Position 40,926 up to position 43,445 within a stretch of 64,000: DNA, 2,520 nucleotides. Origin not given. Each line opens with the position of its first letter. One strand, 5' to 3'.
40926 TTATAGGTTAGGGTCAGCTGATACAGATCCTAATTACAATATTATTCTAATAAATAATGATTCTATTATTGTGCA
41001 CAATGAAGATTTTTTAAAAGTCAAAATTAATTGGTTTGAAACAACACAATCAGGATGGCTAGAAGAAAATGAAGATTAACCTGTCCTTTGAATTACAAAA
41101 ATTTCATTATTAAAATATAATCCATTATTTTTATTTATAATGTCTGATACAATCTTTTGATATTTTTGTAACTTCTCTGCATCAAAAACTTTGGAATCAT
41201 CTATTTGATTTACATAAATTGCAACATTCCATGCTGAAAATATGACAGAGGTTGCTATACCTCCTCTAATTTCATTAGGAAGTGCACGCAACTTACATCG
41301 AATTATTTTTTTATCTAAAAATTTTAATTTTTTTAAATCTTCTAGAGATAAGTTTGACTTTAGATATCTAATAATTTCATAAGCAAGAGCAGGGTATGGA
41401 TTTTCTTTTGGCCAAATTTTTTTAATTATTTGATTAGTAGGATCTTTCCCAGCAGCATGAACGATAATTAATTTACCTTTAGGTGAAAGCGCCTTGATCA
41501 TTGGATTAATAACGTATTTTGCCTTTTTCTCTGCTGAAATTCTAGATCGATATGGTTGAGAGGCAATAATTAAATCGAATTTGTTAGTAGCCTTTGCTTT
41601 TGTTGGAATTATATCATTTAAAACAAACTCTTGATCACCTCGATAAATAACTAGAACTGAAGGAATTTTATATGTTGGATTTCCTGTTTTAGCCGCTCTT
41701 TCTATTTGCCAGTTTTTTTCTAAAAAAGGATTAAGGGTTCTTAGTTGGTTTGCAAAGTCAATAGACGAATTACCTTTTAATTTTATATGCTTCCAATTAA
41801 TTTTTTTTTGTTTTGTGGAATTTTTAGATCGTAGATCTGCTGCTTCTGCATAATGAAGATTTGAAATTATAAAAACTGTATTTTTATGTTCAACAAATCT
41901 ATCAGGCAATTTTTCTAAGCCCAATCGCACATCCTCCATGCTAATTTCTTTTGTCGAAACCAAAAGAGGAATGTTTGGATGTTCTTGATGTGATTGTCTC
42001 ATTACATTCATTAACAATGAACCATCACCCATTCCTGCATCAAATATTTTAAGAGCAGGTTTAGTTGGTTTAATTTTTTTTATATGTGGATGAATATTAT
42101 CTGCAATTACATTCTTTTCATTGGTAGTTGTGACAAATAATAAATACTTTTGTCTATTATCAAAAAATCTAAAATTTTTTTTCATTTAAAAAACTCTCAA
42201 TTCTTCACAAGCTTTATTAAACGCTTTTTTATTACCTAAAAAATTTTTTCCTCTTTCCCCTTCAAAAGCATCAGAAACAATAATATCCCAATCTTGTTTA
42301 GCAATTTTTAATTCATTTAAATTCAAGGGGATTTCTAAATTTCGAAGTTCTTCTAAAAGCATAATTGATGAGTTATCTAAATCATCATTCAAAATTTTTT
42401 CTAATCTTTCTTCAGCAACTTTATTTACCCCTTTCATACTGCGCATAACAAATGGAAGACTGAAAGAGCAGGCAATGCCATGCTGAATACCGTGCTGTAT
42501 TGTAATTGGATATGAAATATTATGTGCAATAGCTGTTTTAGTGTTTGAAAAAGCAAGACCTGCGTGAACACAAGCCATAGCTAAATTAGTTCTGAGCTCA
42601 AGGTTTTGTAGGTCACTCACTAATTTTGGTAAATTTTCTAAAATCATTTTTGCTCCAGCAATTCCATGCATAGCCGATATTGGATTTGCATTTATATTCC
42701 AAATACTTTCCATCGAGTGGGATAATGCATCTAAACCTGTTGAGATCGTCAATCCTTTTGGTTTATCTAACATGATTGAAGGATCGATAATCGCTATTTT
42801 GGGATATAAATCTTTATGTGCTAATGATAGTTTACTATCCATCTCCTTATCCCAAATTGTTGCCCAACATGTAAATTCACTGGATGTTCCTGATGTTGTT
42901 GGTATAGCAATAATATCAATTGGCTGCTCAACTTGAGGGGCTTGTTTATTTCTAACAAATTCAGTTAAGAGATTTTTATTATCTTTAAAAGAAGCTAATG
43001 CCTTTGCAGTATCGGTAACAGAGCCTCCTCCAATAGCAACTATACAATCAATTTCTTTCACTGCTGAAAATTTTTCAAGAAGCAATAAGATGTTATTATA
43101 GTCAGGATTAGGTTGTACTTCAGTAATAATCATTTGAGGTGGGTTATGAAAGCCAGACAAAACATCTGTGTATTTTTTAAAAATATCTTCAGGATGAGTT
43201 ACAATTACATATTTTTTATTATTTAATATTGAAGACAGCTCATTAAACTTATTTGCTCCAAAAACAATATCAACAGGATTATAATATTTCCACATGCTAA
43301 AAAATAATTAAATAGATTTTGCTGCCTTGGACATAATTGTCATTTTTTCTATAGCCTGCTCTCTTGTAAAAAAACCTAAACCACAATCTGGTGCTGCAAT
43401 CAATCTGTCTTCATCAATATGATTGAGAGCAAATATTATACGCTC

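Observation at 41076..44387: Uncharacterised three-gene module (core-MetE-like Zn alkyltransferase, Fe-alcohol dehydrogenase, atypical SAM-MTase-like protein) transcriptionally tied to a Pho-box-driven transporter gene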

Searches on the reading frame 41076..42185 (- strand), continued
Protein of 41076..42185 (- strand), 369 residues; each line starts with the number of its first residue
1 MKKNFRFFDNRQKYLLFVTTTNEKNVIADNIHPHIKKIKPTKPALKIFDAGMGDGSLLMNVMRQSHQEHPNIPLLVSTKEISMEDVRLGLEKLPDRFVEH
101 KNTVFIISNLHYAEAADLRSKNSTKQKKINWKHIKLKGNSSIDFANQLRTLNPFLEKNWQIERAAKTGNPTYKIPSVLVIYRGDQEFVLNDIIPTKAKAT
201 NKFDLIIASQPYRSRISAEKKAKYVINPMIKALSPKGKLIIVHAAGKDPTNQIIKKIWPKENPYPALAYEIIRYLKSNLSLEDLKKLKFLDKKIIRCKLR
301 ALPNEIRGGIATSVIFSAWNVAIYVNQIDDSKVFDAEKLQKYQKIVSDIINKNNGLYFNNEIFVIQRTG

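Call 40: search_protein_families(library=ncbifam, proteins=[L057:9147-10073:+, L072:2013-3131:+, L045:13405-14343:+, L001:11318-12223:+, L079:8471-9286:+, L019:7844-9172:+, L024:18313-19722:-, L035:5983-7119:-], max_evalue=0.00001)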
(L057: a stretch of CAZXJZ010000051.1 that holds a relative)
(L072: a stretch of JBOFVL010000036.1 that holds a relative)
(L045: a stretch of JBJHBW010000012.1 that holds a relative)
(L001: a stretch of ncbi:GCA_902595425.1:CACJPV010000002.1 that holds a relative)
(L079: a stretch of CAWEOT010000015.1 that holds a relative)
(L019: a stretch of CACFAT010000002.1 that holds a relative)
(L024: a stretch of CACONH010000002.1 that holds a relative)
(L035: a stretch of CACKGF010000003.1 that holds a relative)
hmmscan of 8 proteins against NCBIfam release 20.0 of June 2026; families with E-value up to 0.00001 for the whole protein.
L057:9147-10073:+ (308 aa): 3 families
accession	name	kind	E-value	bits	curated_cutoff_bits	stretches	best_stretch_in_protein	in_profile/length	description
TIGR00676.1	fadh2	equivalog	4.2e-12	46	293.7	1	69-230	51-213/275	methylenetetrahydrofolate reductase [NAD(P)H]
TIGR00677.1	fadh2_euk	equivalog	2.3e-10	40.3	310.05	1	67-231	50-215/281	methylenetetrahydrofolate reductase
NF006950.0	PRK09432.1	equivalog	7.9e-06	25.3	382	1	70-240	76-239/296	methylenetetrahydrofolate reductase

L072:2013-3131:+ (372 aa): 6 families
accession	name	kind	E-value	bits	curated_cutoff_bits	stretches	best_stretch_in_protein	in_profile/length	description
NF005085.0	PRK06520.1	subfamily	2e-189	629.3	313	1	2-370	1-368/368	5-methyltetrahydropteroyltriglutamate--homocysteine S-methyltransferase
NF004875.0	PRK06233.1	equivalog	1.9e-125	418.6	576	1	3-370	4-372/373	vitamin B12 independent methionine synthase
NF003317.0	PRK04326.1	equivalog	1.8e-15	57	406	1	9-342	9-301/340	methionine synthase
NF006589.0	PRK09121.1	equivalog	3.7e-09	36.1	392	0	12-197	8-183/342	methionine synthase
NF002119.0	PRK00957.1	equivalog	3.3e-08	33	258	0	279-344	217-285/306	methionine synthase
NF003556.0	PRK05222.1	equivalog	9.5e-06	24.8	541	0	7-71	418-482/750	5-methyltetrahydropteroyltriglutamate--homocysteine S-methyltransferase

L045:13405-14343:+ (312 aa): 13 families
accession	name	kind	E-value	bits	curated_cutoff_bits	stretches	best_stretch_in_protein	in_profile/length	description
NF041164.1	NucKinThplmales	equivalog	2.8e-31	108.8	450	1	38-284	29-273/295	nucleoside kinase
NF053626.1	RibKinHalex1628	equivalog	1.1e-16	61.3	330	1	43-291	34-281/293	ATP-dependent ribose-1-phosphate kinase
TIGR02152.1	D_ribokin_bact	equivalog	3.2e-15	56.2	299.65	1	42-298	30-296/298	ribokinase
TIGR04382.1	myo_inos_iolC_N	equivalog_domain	5.1e-15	55.5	300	1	211-293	218-300/309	5-dehydro-2-deoxygluconokinase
NF041134.1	R1P_kin_Thcocales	equivalog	1.1e-12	48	500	1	7-287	7-267/291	ADP-dependent ribose-1-phosphate kinase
TIGR02198.1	rfaE_dom_I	equivalog_domain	2.3e-11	43.4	345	1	212-291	226-305/315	D-glycero-beta-D-manno-heptose-7-phosphate kinase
TIGR03168.1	1-PFK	subfamily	2.7e-10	39.7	216.4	1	210-290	210-289/305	hexose kinase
NF006957.1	PRK09434.1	equivalog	1.8e-09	37.5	450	1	142-277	132-275/302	fructokinase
TIGR03828.1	pfkB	equivalog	1.2e-08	34.3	292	1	210-289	210-288/305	1-phosphofructokinase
NF007321.0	PRK09813.1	equivalog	8.1e-08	32.1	247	1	44-273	20-245/261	fructoselysine 6-kinase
NF040938.1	KDG_KDGal_kin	equivalog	4.7e-06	25.9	400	0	212-290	213-291/305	bifunctional 2-dehydro-3-deoxygluconokinase/2-dehydro-3-deoxygalactonokinase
NF047869.1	myo_kin_aldol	exception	5.4e-06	25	600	0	244-299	273-328/586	bifunctional 5-dehydro-2-deoxygluconokinase/5-dehydro-2-deoxyphosphogluconate aldolase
NF007416.0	PRK09954.1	equivalog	8.1e-06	25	561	0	45-75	91-121/362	sugar kinase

L001:11318-12223:+ (301 aa): 3 families
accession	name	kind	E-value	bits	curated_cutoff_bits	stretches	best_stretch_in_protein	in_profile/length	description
NF006396.0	PRK08645.1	equivalog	6.7e-21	74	453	1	4-300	8-285/611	bifunctional homocysteine S-methyltransferase/methylenetetrahydrofolate reductase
NF007020.0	PRK09485.1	equivalog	1e-19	70.7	215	1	5-300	9-304/306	homocysteine S-methyltransferase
NF005718.0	PRK07534.1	equivalog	3.8e-16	59.3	338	1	8-171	15-175/337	betaine--homocysteine S-methyltransferase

L079:8471-9286:+ (271 aa): 23 families
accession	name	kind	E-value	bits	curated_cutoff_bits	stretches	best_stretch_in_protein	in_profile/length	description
TIGR02427.1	protocat_pcaD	equivalog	2.5e-27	95.9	255.85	1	17-263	4-250/251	3-oxoadipate enol-lactonase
NF051488.1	bifunc_PcaDC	exception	5.2e-26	91.7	390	1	17-266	4-253/375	bifunctional 3-oxoadipate enol-lactonase/4-carboxymuconolactone decarboxylase PcaDC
NF051487.1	bifunc_PcaCD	exception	3.2e-23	82.5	430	1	17-264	164-412/413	bifunctional 4-carboxymuconolactone decarboxylase/3-oxoadipate enol-lactonase PcaCD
TIGR03695.1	menH_SHCHC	equivalog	9.1e-18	64.6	208.55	1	24-263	3-251/252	2-succinyl-6-hydroxy-2,4-cyclohexadiene-1-carboxylate synthase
NF011457.0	PRK14875.1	equivalog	2.1e-17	63.2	307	1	12-264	119-370/372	acetoin dehydrogenase dihydrolipoyllysine-residue acetyltransferase subunit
TIGR01738.1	bioH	equivalog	2.1e-15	57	206.95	1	22-262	2-244/245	pimeloyl-ACP methyl ester esterase BioH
TIGR03611.1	RutD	equivalog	2.3e-15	56.7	238.5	1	22-264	12-256/258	pyrimidine utilization protein D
NF050089.1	i_nPHAscl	equivalog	8.2e-15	54.6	300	1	14-116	8-114/288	intracellular short-chain-length polyhydroxyalkanoate depolymerase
TIGR03056.1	bchO_mg_che_rel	equivalog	3.1e-13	49.4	172.55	1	8-110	11-119/278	alpha/beta fold hydrolase BchO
NF007674.0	PRK10349.1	equivalog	1.8e-11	44.2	449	1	17-259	6-249/256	pimeloyl-ACP methyl ester esterase BioH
NF007954.0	PRK10673.1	equivalog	3.4e-10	39.6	399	1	24-116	17-111/255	esterase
NF045632.1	hydroxlase_HsaD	equivalog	5.1e-10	38.7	400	1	6-119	15-137/290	4,5:9,10-diseco-3-hydroxy-5,9,17-trioxoandrosta-1(10),2-diene-4-oate hydrolase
NF002938.0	PRK03592.1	equivalog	2.4e-09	37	241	1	8-115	15-125/298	haloalkane dehalogenase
NF004514.1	PRK05855.1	equivalog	1.7e-08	33.5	455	1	22-84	21-88/578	SDR family oxidoreductase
NF008340.0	PRK11126.1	equivalog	3.1e-08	33.2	261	1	21-265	12-253/255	2-succinyl-6-hydroxy-2,4-cyclohexadiene-1-carboxylate synthase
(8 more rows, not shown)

L019:7844-9172:+ (442 aa): 43 families (the best 25 are shown)
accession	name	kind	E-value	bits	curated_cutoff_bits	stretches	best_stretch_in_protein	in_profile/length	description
NF006004.0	PRK08134.1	equivalog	4.6e-200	664.8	636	1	10-435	5-430/433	O-acetylhomoserine aminocarboxypropyltransferase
TIGR01326.1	OAH_OAS_sulfhy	subfamily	7.9e-184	611.2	495.1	1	13-430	1-417/418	O-acetylhomoserine aminocarboxypropyltransferase/cysteine synthase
NF005872.0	PRK07812.1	equivalog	1.1e-171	571.2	703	1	6-435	9-437/439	bifunctional o-acetylhomoserine/o-acetylserine sulfhydrylase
NF006096.0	PRK08248.1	equivalog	8e-168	558.5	726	1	9-434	4-429/431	homocysteine synthase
NF004650.0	PRK05994.1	equivalog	4.2e-166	553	667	1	10-431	4-425/427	O-acetylhomoserine aminocarboxypropyltransferase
NF004757.0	PRK06084.1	equivalog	3.1e-151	504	790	1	13-434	2-424/425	bifunctional O-acetylhomoserine aminocarboxypropyltransferase/cysteine synthase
NF004125.0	PRK05613.1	equivalog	1.4e-142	475.2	765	1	10-432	10-436/437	O-acetylhomoserine/O-acetylserine sulfhydrylase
NF005215.0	PRK06702.1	equivalog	4.5e-131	437.7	709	1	15-429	8-421/432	bifunctional O-acetylhomoserine aminocarboxypropyltransferase/cysteine synthase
NF006003.0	PRK08133.1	equivalog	1.3e-115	386.3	522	2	7-233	5-228/396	O-succinylhomoserine sulfhydrylase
TIGR01328.1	met_gam_lyase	equivalog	4.2e-112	374.9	549.7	2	13-238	3-226/391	methionine gamma-lyase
NF005695.0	PRK07503.1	equivalog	9.6e-108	360.4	666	2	11-231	7-227/403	methionine gamma-lyase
TIGR01325.1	O_suc_HS_sulf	equivalog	1.6e-106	356.2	510.05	2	16-230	2-215/380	O-succinylhomoserine sulfhydrylase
NF004876.0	PRK06234.1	subfamily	8.3e-106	354.4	666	2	11-237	6-232/400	methionine gamma-lyase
NF005263.0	PRK06767.1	equivalog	2.1e-97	326.6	617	2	10-230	2-222/392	methionine gamma-lyase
NF004609.0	PRK05939.1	equivalog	4.3e-95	319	555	1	11-432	3-410/412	cystathionine gamma-synthase family protein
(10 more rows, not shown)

L024:18313-19722:- (469 aa): 8 families
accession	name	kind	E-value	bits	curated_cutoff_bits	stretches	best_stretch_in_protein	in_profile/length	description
NF009133.0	PRK12486.1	equivalog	4.8e-71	239.6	410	1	55-411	5-339/369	dimethylsulfoniopropionate demethylase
NF001567.0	PRK00389.1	subfamily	1.9e-45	155.4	300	1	98-419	33-328/359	glycine cleavage system aminomethyltransferase GcvT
NF053776.1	TmaoDeMthMsil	equivalog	6e-45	154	1100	1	82-410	404-720/763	trimethylamine N-oxide demethylase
TIGR00528.1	gcvT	equivalog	4.5e-39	134.4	235.85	1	97-413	30-332/362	glycine cleavage system aminomethyltransferase GcvT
NF010093.0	PRK13579.1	equivalog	5.4e-35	120.9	459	1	97-415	39-338/371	glycine cleavage system aminomethyltransferase GcvT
TIGR01372.1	soxA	subfamily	6.7e-31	106.9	1164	1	56-411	603-957/996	sarcosine oxidase subunit alpha family protein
NF047633.1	SyrngDmethDesA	equivalog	7.8e-12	44.4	800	1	120-290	58-235/453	syringate O-demethylase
NF047885.1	VanMgalDeMLigM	equivalog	7.7e-08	31.7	580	1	119-290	56-236/461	vanillate/3-O-methylgallate O-demethylase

L035:5983-7119:- (378 aa): 41 families (the best 25 are shown)
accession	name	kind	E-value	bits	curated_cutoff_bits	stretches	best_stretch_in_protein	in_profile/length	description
NF006058.0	PRK08206.1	equivalog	7.2e-118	393.6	276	2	95-376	110-398/402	diaminopropionate ammonia-lyase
TIGR03528.1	2_3_DAP_am_ly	equivalog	5.3e-79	265.6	532.25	2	96-374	108-396/396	diaminopropionate ammonia-lyase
TIGR01747.1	diampropi_NH3ly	subfamily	1.7e-72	244.3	274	2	95-371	88-374/376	diaminopropionate ammonia-lyase family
NF006390.0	PRK08639.1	equivalog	1.6e-30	106.4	421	1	37-310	13-276/418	threonine ammonia-lyase IlvA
TIGR01124.1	ilvA_2Cterm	equivalog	7.7e-30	103.9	411.3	1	48-306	14-261/499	threonine ammonia-lyase, biosynthetic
NF006674.0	PRK09224.1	subfamily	1.3e-29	103.3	577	1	50-306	24-269/508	threonine ammonia-lyase IlvA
NF006094.0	PRK08246.1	subfamily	3.6e-27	95.6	331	1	81-309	50-263/310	serine/threonine dehydratase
NF004996.0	PRK06381.1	equivalog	8e-27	94.1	266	1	48-271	12-233/319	threonine synthase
TIGR01127.1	ilvA_1Cterm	equivalog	1.6e-26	93.2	378.75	1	52-313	1-250/380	threonine ammonia-lyase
NF005292.0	PRK06815.1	equivalog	6.8e-25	87.8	371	1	48-311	18-270/320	threonine/serine dehydratase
TIGR02079.1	THD1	equivalog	6.8e-25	87.7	440.55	1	37-309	4-267/410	threonine ammonia-lyase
NF005147.0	PRK06608.1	equivalog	3.6e-22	78.6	380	1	36-289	11-251/339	serine/threonine dehydratase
NF004771.0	PRK06110.1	equivalog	2.3e-21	76.3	317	1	36-308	8-266/323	threonine dehydratase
NF009130.0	PRK12483.1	subfamily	4.9e-21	74.9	801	1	51-299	37-274/521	threonine ammonia-lyase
NF005454.0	PRK07048.1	equivalog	6.9e-20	71.4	452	1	51-313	25-275/324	threo-3-hydroxy-L-aspartate ammonia-lyase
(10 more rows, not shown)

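Call 41: fold_search(model_id=the predicted structure, library=pdb)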
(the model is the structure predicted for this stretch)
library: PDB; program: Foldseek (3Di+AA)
matches with E <= 10: 1433; with E <= 0.001: 173
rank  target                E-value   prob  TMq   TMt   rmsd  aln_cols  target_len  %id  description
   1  1jqe_A                5.2e-11  1.00  0.52  0.66   8.0       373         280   11  Crystal Structure Analysis of Human Histamine Methyltransferase (Ile105 Polymorphic Variant) Complexed with AdoHcy and (released 2002-08-06)
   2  2aou_B                7.9e-11  1.00  0.51  0.63   7.7       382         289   12  Histamine Methyltransferase Complexed with the Antimalarial Drug Amodiaquine (released 2005-09-13)
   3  1jqd_A                7.9e-11  1.00  0.49  0.60   8.8       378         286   11  Crystal Structure Analysis of Human Histamine Methyltransferase (Thr105 Polymorphic Variant) Complexed with AdoHcy and (released 2002-08-06)
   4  2aow_A                1.5e-10  1.00  0.51  0.63   7.6       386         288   12  Histamine Methyltransferase (Natural Variant I105) Complexed with the Acetylcholinesterase Inhibitor and Altzheimer's  (released 2005-09-13)
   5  1jqd_B                1.6e-10  1.00  0.50  0.62   7.3       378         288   13  Crystal Structure Analysis of Human Histamine Methyltransferase (Thr105 Polymorphic Variant) Complexed with AdoHcy and (released 2002-08-06)
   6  9e72_A                5.8e-08  1.00  0.41  0.58   7.3       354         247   12  HvrF methyltransferase with SAH and pantaphos (released 2026-03-18)
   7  3mgg_B                1.1e-07  1.00  0.41  0.56   7.5       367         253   10  Crystal Structure of Methyl Transferase from Methanosarcina mazei (released 2010-04-21)
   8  9e72_B                1.9e-07  1.00  0.42  0.57   7.0       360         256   13  HvrF methyltransferase with SAH and pantaphos (released 2026-03-18)
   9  8zsa_A                2.2e-07  1.00  0.40  0.50  11.1       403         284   11  Crystal structure of 4VPMT2 (released 2025-03-19)
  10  5jgl_A                2.5e-07  1.00  0.37  0.46   8.8       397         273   10  Crystal structure of GtmA in complex with S-Adenosylmethionine (released 2017-03-01)
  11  5jgl_B                2.7e-07  1.00  0.39  0.50   8.9       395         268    8  Crystal structure of GtmA in complex with S-Adenosylmethionine (released 2017-03-01)
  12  5egp_A                3.2e-07  1.00  0.47  0.58   5.9       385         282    9  Crystal structure of the S-methyltransferase TmtA (released 2016-02-03)
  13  8uzd_A                3.6e-07  1.00  0.42  0.46  14.1       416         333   10  The structure of IpCS3, a theobromine methyltransferase from Yerba Mate (released 2024-01-10)
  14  2yqz_A                5.6e-07  1.00  0.43  0.56   6.4       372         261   10  Crystal Structure of Hypothetical Methyltransferase TTHA0223 from Thermus thermophilus HB8 complexed with S-adenosylme (released 2007-10-02)
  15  8zsa_C                5.9e-07  1.00  0.44  0.55   7.4       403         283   11  Crystal structure of 4VPMT2 (released 2025-03-19)
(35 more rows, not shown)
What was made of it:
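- Closest known: Histamine N-methyltransferase. Same: Class-I SAM methyltransferase core with an inserted lid domain (call 41).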

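Call 68: list_cluster_members(proteins=[P0242, P0244, P0245, P0247, P0250, P0263, P0274])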
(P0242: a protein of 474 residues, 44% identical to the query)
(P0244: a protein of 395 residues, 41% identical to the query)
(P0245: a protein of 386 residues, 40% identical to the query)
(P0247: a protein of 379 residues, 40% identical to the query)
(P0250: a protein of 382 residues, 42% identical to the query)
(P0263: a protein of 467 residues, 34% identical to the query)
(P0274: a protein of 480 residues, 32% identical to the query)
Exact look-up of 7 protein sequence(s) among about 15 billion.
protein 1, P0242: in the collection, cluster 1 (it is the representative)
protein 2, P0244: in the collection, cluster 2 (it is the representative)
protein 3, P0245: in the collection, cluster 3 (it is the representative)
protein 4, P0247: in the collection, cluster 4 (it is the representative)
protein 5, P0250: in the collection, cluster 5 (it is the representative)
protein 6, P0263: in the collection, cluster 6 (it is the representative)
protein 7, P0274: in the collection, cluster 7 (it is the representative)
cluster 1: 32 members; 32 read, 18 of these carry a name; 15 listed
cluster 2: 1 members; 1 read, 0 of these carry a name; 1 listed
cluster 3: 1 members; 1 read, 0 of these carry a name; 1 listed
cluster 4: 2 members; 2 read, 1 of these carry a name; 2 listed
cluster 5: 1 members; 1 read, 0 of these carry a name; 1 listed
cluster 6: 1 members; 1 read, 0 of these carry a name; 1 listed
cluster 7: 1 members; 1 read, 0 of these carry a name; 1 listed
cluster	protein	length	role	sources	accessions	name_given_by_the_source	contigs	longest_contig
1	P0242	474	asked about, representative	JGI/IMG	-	hypothetical protein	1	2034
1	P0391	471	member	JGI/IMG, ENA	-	hypothetical protein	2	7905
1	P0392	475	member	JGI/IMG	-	hypothetical protein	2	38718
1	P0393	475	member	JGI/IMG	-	hypothetical protein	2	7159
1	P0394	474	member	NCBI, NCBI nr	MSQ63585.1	MAG: hypothetical protein EXR33_07085 [Betaproteobacteria bacterium] | hypothetical protein [Betaproteobacteria bacterium]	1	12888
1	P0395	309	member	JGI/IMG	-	hypothetical protein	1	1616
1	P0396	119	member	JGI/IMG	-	hypothetical protein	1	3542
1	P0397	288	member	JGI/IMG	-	hypothetical protein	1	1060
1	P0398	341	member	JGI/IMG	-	hypothetical protein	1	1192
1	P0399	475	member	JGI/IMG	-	hypothetical protein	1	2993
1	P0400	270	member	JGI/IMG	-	hypothetical protein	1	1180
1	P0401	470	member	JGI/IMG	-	hypothetical protein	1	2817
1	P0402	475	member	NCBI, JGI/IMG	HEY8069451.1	MAG TPA: hypothetical protein VIF38_11240 [Burkholderiales bacterium] | hypothetical protein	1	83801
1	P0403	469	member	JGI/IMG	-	hypothetical protein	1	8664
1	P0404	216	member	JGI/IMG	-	hypothetical protein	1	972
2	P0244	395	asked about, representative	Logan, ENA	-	-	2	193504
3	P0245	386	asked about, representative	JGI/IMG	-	-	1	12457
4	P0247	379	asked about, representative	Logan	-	-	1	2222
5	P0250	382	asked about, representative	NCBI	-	-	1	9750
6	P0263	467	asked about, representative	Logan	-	-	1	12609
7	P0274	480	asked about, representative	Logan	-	-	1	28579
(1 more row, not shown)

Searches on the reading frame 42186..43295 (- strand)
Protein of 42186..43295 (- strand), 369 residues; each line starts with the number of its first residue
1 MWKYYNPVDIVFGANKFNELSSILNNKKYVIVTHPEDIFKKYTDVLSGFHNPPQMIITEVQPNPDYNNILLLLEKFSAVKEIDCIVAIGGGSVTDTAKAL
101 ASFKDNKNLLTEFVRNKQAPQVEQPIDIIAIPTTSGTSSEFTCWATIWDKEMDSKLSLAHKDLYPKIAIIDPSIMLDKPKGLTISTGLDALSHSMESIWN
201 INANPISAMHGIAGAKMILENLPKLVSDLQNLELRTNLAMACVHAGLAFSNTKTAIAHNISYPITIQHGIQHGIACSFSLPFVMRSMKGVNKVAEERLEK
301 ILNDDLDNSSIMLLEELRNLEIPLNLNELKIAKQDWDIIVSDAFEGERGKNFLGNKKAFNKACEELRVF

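Call 5: search_protein_families(library=pfam, proteins=[window:42186-43295:-], max_evalue=0.01)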
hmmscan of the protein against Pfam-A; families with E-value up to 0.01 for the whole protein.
window:42186-43295:- (369 aa): 3 families
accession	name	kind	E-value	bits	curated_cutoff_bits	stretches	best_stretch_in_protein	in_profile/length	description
PF00465.25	Fe-ADH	-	2.6e-36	125.2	31.3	1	7-172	1-168/168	Iron-containing alcohol dehydrogenase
PF25137.1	ADH_Fe_C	-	1.2e-32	113.7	27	1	183-346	1-171/194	Fe-containing alcohol dehydrogenase family, C-terminal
PF13685.12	Fe-ADH_2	-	4.4e-06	27.2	28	1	53-109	49-101/149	Iron-containing alcohol dehydrogenase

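Call 6: search_protein_families(library=ncbifam, proteins=[window:42186-43295:-], max_evalue=0.01)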
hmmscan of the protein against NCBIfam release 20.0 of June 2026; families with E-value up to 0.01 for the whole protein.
window:42186-43295:- (369 aa): 17 families
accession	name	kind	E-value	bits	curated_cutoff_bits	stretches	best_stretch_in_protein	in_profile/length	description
TIGR03405.1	Phn_Fe-ADH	equivalog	4.8e-109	364.4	423.7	1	4-354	1-354/355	iron-containing alcohol dehydrogenase PsrA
TIGR02638.1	lactal_redase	equivalog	2.4e-50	171.5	523.15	1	37-345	44-359/379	lactaldehyde reductase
NF010378.0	PRK13805.1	equivalog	9.4e-48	162.7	951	1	7-285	462-755/872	bifunctional acetaldehyde-CoA/alcohol dehydrogenase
NF041833.1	Fe_ADH_ErcA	equivalog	2e-46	158.9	550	1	22-301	26-302/382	alcohol dehydrogenase-like regulatory protein ErcA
NF007911.0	PRK10624.1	equivalog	2.6e-46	158.3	537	1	30-345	34-358/382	lactaldehyde reductase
NF058672.1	4HyButDHCUPNE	equivalog_domain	5.9e-41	140.9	500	1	51-345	55-354/378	4-hydroxybutyrate dehydrogenase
NF007363.0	PRK09860.1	equivalog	6.9e-37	127.5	581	1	55-300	63-302/383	L-threonine dehydrogenase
NF053866.1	CholDhdGbsBBac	equivalog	1.7e-35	122.4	550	1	54-285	68-299/392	choline dehydrogenase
NF050025.1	SulfAcetaldRedSarD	equivalog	2.8e-35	121.9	700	1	81-330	87-336/385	sulfoacetaldehyde reductase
NF011998.0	PRK15454.1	equivalog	1.3e-34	119.6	556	1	81-291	106-314/395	ethanolamine utilization ethanol dehydrogenase EutG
NF011717.0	PRK15138.1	equivalog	1e-17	64.3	645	1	3-289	5-298/387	alcohol dehydrogenase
TIGR04266.1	NDMA_methanol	equivalog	5.1e-17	61.8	625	1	59-284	73-300/420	NDMA-dependent methanol dehydrogenase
NF041822.1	daptide_DH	equivalog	2.1e-13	49.9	300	1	61-188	37-165/363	daptide-type RiPP biosynthesis dehydogenase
NF006941.0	PRK09423.1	subfamily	2.1e-07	30.1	336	1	75-120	78-123/367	glycerol dehydrogenase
NF007880.0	PRK10586.1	equivalog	0.0016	17.5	429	0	126-198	111-182/362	oxidoreductase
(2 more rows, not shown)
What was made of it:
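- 42186..43295 (-): PhpC-type iron-family alcohol dehydrogenase; predicted 2-hydroxyethylphosphonate dehydrogenase. TIGR03405 at 364 bits (cut-off 423.7), next best family 171 bits (call 6).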
